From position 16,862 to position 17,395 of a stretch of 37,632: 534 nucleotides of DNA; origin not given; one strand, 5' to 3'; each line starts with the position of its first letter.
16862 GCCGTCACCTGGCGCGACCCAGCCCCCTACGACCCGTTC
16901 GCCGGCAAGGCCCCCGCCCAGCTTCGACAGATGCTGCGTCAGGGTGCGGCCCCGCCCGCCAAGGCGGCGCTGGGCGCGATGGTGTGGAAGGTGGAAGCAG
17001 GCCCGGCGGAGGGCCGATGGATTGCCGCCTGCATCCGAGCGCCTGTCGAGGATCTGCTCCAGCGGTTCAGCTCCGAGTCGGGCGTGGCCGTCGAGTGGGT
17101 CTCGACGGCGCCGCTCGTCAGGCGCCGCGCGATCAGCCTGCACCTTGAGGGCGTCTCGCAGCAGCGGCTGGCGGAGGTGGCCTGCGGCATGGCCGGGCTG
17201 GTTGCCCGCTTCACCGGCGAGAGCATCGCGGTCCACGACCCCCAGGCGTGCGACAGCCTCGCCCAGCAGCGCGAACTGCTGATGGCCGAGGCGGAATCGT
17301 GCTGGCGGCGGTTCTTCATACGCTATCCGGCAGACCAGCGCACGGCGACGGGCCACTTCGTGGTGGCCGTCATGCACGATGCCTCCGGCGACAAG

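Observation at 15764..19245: Two uncharacterised TPR proteins lead the flagellar operon and occupy the slot where a sensor kinase would be expected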

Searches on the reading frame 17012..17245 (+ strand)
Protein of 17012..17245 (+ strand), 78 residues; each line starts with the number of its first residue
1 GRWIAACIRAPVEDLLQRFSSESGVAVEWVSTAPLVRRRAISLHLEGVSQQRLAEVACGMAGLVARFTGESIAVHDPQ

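Call 23: search_solved_structures(query=A2, max_evalue=10, show_alignments=3)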
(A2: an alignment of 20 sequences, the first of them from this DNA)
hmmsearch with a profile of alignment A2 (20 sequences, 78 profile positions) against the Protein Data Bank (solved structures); distinct sequences matched with E-value up to 10: 2.
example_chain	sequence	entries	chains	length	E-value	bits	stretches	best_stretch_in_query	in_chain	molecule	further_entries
7qap_A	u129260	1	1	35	0.79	12.8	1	51-77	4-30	Serine/threonine-protein phosphatase PGAM5, mitochondrial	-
4moz_A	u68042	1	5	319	2.2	11.4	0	48-70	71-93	Fructose-bisphosphate aldolase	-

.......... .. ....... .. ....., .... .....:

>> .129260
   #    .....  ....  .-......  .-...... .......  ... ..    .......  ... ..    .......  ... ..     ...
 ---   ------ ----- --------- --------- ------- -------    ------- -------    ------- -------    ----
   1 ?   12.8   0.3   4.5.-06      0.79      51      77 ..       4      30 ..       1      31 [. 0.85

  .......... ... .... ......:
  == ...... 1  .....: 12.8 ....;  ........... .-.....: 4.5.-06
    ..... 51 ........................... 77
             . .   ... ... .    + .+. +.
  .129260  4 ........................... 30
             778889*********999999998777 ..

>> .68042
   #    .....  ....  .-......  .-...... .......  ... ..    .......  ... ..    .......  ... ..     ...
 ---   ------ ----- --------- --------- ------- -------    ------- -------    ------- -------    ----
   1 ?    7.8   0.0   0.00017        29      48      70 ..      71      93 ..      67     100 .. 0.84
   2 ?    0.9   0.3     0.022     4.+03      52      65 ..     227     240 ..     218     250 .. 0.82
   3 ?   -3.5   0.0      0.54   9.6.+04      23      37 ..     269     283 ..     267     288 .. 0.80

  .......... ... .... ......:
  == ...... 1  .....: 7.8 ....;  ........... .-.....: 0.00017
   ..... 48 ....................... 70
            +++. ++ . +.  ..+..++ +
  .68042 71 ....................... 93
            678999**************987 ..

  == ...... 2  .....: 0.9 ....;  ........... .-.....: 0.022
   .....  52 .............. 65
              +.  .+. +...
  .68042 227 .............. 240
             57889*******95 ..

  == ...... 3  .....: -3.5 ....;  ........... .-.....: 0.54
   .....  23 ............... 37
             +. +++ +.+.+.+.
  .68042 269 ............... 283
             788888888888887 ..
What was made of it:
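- Tried and rejected: It gave only chance hits (call 23).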

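Call 24: search_protein_families(library=pfam, alignment_id=A2, max_evalue=10)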
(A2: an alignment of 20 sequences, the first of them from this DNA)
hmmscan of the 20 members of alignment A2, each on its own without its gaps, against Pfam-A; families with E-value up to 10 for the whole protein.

A. member 1, seq(78 aa): 2 families
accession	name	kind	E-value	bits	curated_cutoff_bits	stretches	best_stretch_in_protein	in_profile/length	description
PF09981.14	DUF2218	-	0.15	12.9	29.1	0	8-29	66-87/88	Uncharacterized protein conserved in bacteria (DUF2218)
PF06407.16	BDV_P40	-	0.25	10.6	26.3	1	13-51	162-198/349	Borna disease virus P40 protein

B. families by the number of members that match (of 20 scanned): 11 families
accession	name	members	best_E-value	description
PF10671.14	TcpQ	4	0.0037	Toxin co-regulated pilus biosynthesis protein Q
PF16816.10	DotD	2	0.1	DotD protein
PF10101.14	DUF2339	1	0.013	Predicted membrane protein (DUF2339)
PF22461.2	SLBB_2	1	0.071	SLBB domain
PF22255.2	Gp44-like_2nd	1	0.075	Baseplate hub protein gp44-like, second domain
PF07660.19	STN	1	0.085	Secretin and TonB N terminus short domain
PF18339.7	Tudor_1_RapA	1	0.14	RapA N-terminal Tudor like domain 1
PF09981.14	DUF2218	1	0.15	Uncharacterized protein conserved in bacteria (DUF2218)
PF09650.15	PHA_gran_rgn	1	0.2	Putative polyhydroxyalkanoic acid system protein (PHA_gran_rgn)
PF22668.1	DUF7009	1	0.23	Family of unknown function (DUF7009)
PF06407.16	BDV_P40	1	0.25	Borna disease virus P40 protein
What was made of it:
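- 16979..17236 (+): TPR1 aa 406-491: N0/STN-like alpha/beta domain; most conserved segment, motif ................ Pfam gives only weak hits: TcpQ, DotD, STN (call 24).
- On Secretin N0 / STN domain: The best hits are TcpQ at 0.0037 (4 of 20 members), DotD at 0.1 and STN at 0.085 (call 24).
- Closest known: Secretin N0 domains, DotD and STN signalling domains of TonB-dependent transducers. Different: Sequence scores are far below Pfam thresholds (call 24).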

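Call 37: search_protein_representatives(alignment_id=A2)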
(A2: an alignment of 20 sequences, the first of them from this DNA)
Query: 20 sequences, 78 profile positions. Proteins with E-value up to 0.001 (for the whole library): 267; up to 1e-10: 212; up to 1e-30: 1. The best 150 are listed.
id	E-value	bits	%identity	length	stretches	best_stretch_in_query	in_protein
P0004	5.8e-32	125.4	-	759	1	1-78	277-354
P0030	1.4e-29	117.8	-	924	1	2-78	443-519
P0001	1.5e-29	117.7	-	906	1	2-78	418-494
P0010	1.9e-29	117.4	-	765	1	2-77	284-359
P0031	3.0e-29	116.7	-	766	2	1-77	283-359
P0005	6.3e-29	115.7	-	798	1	1-78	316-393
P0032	2.3e-27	110.7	-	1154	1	2-78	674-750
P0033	6.1e-27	109.4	-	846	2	3-78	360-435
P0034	7.0e-27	109.1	-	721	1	1-77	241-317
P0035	1.2e-26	108.4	-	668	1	1-77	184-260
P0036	5.6e-26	106.2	-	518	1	2-77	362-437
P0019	8.2e-26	105.7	-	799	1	2-78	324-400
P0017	9.7e-26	105.5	-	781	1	1-78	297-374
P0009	1.0e-25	105.4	-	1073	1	1-77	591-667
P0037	1.8e-25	104.6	-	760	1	3-78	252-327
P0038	8.8e-25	102.4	-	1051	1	3-77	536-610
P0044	3.6e-24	100.5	-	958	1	2-78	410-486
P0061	1.2e-22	95.6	-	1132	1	1-77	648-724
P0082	2.3e-21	91.5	-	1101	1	1-78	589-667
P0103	5.6e-20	87.0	-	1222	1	1-77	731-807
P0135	3.5e-18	81.3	-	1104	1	3-78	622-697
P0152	1.4e-16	76.2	-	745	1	2-77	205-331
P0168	6.7e-16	74.0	-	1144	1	3-78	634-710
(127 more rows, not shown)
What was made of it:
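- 16979..17236 (+): A profile of the domain finds 267 representative clusters (call 37).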

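Call 41: find_related_loci(query=A5, collection=genome_contigs, flank=8000)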
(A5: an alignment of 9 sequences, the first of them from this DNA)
Query A5 (78 aa) in genome_contigs; peptide patterns used: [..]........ (x = any residue, [..] = any of these).
68 stretches matched a pattern; 12 encode a relative of the query (tblastn E <= 1e-3); 12 distinct loci.
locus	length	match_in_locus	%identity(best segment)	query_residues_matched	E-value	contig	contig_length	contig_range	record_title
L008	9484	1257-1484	50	2-77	4e-24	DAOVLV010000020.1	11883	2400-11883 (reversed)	MAG TPA_asm: Planctomycetales bacterium isolate CSMAG_1454 CSMAG_1454_k141_141836_length_11883_cov_39.7196, whole genome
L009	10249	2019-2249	53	2-78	4e-24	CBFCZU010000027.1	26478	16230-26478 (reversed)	MAG TPA_asm: uncultured Planctomycetales bacterium isolate SRR26215681_concoct_196 genome assembly, contig: ERZ25073475.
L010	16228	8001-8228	49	2-77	3e-23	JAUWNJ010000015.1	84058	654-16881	MAG: Planctomycetales bacterium isolate CSMAG_2421 CSMAG_2421_k141_347510_length_84058_cov_39.9898, whole genome shotgun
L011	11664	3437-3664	47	2-77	2e-22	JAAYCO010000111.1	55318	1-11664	MAG: Planctomycetota bacterium isolate AS06rmzACSIP_458 165445_AS06, whole genome shotgun sequence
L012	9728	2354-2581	50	2-77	2e-21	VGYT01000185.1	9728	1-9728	MAG: Planctomycetota bacterium isolate M_DeepCast_400m_m2_048 M_DeepCast_400m_m2_048_Ga0194112_10013780, whole genome sh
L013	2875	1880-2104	51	3-77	3e-21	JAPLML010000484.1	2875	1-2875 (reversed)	MAG: Planctomycetota bacterium isolate LacPavin_0920_SED3_MAG_68_11 LacPavin_0920_SED3_scaffold_1094415, whole genome sh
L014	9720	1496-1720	47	3-77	3e-20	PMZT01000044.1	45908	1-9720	MAG: Planctomycetia bacterium isolate fen_1346 73.20110800_E3D.93_contig_21630, whole genome shotgun sequence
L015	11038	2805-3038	47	1-77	5e-20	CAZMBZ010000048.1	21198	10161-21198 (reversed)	MAG TPA_asm: uncultured Planctomycetaceae bacterium isolate binchicken_co181_571 genome assembly, contig: NODE_3845_leng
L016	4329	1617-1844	46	2-77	6e-20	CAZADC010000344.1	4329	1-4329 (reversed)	MAG TPA_asm: uncultured Planctomycetaceae bacterium isolate SRP332253_co2_121 genome assembly, contig: NODE_22932_length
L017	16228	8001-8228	41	3-78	2e-17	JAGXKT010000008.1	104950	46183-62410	MAG: Phycisphaerae bacterium isolate GSL_GB14_14 NODE_22_length_104950_cov_15.3029, whole genome shotgun sequence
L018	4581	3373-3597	41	3-78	1e-16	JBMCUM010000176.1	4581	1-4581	MAG: Planctomycetota bacterium isolate D4M11_20 NODE_12818_length_4581_cov_7.930623, whole genome shotgun sequence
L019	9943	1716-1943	46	2-77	9e-21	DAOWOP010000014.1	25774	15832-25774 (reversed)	MAG TPA_asm: Planctomycetales bacterium isolate CSMAG_3057 CSMAG_3057_k141_49419_length_25774_cov_47.0881, whole genome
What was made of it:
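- Tried and rejected: A 9-sequence subset worked, but it only finds loci with the exact motif [VA]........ (call 41).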

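Call 63: list_cluster_members(proteins=[P0030, P0032, P0038, P0044, P0061, P0082, P0103, P0135, P0168, P0152])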
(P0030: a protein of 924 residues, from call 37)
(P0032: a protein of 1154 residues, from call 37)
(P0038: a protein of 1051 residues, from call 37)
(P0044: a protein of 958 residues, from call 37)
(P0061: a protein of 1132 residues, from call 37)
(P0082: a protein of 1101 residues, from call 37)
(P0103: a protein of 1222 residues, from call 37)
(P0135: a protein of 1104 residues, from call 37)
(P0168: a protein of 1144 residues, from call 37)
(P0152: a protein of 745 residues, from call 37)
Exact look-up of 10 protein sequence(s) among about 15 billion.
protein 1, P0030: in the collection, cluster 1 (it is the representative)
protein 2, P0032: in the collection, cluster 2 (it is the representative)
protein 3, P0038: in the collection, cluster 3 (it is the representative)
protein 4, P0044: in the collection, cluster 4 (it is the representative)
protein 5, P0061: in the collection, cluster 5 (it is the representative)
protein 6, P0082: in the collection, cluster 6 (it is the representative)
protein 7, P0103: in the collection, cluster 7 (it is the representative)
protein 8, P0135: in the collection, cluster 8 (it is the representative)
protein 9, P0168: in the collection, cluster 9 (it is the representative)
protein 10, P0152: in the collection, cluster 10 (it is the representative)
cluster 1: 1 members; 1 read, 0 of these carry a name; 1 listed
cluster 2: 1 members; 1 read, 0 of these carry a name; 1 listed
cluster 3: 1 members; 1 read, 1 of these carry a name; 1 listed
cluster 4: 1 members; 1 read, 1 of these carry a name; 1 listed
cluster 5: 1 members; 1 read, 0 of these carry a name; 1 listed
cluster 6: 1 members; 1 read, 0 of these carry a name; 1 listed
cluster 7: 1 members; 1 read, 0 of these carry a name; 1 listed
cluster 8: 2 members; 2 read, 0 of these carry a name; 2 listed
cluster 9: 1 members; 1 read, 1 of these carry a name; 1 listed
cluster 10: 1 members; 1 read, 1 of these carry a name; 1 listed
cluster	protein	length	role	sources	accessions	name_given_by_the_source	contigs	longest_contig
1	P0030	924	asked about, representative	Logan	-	-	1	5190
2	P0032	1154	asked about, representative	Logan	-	-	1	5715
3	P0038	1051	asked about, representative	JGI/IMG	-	tetratricopeptide (TPR) repeat protein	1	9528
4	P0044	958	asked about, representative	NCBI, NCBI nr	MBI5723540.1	MAG: tetratricopeptide repeat protein [Planctomycetes bacterium] | tetratricopeptide repeat protein [Planctomycetota bacterium]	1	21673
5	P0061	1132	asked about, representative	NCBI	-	-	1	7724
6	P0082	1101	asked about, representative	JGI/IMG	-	-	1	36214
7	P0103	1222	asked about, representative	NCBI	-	-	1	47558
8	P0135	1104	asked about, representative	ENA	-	-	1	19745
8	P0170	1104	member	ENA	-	-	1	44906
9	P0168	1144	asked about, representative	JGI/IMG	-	tetratricopeptide (TPR) repeat protein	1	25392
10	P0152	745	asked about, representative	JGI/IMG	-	tetratricopeptide (TPR) repeat protein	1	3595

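Call 67: find_encoding_contigs(protein=P0103, flank=10000, max_places=1)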
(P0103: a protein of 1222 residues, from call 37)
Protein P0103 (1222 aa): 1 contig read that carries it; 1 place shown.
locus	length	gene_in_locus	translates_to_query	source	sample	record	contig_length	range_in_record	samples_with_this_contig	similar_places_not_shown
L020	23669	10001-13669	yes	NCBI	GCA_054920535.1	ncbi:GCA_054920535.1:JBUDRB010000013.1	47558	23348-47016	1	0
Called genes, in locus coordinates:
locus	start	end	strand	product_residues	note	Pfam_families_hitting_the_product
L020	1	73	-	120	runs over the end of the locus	PF10135:Rod-binding (weak)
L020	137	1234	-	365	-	PF02119:FlgI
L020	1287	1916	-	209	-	PF02107:FlgH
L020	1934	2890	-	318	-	PF08666:SAF, PF13144:ChapFlgA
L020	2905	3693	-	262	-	PF00460:Flg_bb_rod, PF22692:LlgE_F_G_D1, PF06429:Flg_bbr_C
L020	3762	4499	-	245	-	PF00460:Flg_bb_rod, PF22692:LlgE_F_G_D1, PF06429:Flg_bbr_C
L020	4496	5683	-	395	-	-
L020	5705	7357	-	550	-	PF00460:Flg_bb_rod, PF22692:LlgE_F_G_D1, PF07559:FlgE_D2, PF06429:Flg_bbr_C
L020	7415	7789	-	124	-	PF03963:FlgD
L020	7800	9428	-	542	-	PF02120:Flg_hook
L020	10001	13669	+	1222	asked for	PF13424:TPR_12 (faint), PF14559:TPR_19 (faint), PF13174:TPR_6 (faint), PF09976:TPR_21 (weak), PF28559:TPR_SusR (faint)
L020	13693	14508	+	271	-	-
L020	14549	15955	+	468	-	PF00072:Response_reg, PF00158:Sigma54_activat, PF14532:Sigma54_activ_2, PF07728:AAA_5 (weak), PF25601:AAA_lid_14, PF02954:HTH_8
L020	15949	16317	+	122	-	PF00460:Flg_bb_rod (weak)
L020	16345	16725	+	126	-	PF00460:Flg_bb_rod, PF06429:Flg_bbr_C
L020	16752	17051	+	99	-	PF02049:FliE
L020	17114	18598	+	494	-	PF01514:YscJ_FliF, PF08345:YscJ_FliF_C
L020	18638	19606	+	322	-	PF14842:FliG_N (weak), PF14841:FliG_M, PF01706:FliG_C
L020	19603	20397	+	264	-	PF02108:FliH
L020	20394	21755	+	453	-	PF02874:ATP-synt_ab_N (weak), PF00006:ATP-synt_ab, PF18269:T3SS_ATPase_C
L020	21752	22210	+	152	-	-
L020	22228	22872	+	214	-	-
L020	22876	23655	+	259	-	PF01618:MotA_ExbB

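Call 68: find_encoding_contigs(protein=P0168, flank=10000, max_places=1)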
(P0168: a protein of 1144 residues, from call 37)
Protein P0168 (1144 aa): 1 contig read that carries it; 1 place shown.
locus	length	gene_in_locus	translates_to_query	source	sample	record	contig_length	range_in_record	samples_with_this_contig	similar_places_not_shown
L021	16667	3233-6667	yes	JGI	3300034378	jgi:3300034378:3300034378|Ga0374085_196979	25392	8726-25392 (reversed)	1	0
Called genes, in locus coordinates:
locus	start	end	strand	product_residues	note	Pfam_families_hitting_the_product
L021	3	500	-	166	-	?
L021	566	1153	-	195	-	PF03963:FlgD, PF13861:FLgD_tudor (faint)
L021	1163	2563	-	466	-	PF02120:Flg_hook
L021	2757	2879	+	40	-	-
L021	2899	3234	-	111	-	-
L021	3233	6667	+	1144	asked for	PF13432:TPR_16 (faint), PF13176:TPR_7 (faint)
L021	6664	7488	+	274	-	PF13174:TPR_6 (faint)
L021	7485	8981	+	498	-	PF00072:Response_reg (weak), PF00158:Sigma54_activat, PF14532:Sigma54_activ_2, PF00004:AAA (weak), PF07728:AAA_5, PF25601:AAA_lid_14, PF02954:HTH_8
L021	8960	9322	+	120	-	-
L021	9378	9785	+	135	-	PF00460:Flg_bb_rod, PF06429:Flg_bbr_C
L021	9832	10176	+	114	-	PF02049:FliE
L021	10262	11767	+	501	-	PF01514:YscJ_FliF, PF08345:YscJ_FliF_C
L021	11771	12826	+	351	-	PF14842:FliG_N, PF14841:FliG_M, PF01706:FliG_C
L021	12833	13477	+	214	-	PF02108:FliH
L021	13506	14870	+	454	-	PF00006:ATP-synt_ab, PF18269:T3SS_ATPase_C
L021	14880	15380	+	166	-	PF02050:FliJ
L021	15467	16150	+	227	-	-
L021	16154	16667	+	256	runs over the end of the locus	PF01618:MotA_ExbB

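Call 78: search_protein_families(library=pfam, proteins=[L021:15467-16147:+, L020:22228-22869:+], max_evalue=1)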
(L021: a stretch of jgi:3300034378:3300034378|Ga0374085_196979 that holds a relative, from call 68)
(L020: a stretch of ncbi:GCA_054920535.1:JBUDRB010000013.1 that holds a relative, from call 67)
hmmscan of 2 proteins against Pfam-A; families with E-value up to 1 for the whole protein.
L021:15467-16147:+ (227 aa): 2 families
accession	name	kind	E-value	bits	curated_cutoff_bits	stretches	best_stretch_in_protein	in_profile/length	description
PF14362.11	DUF4407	-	0.021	14.6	31.3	1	59-153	148-243/297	Domain of unknown function (DUF4407)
PF06097.16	DUF945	-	0.15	11.5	26.8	1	4-41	2-38/460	Bacterial protein of unknown function (DUF945)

L020:22228-22869:+ (214 aa): 3 families
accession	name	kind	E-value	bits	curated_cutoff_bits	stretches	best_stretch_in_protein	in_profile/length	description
PF01017.26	STAT_alpha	-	0.059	13.8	27.5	1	59-171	6-124/167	STAT transcription factor, coiled-coil domain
PF22313.1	DIP0205-like_N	-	0.13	12.7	27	1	151-167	23-39/57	DIP0205-like, N-terminal domain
PF25128.1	HRDE1_NRDE3_N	-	0.14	12.5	32.3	0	127-150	121-144/158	HRDE1/NRDE-3, N-terminal domain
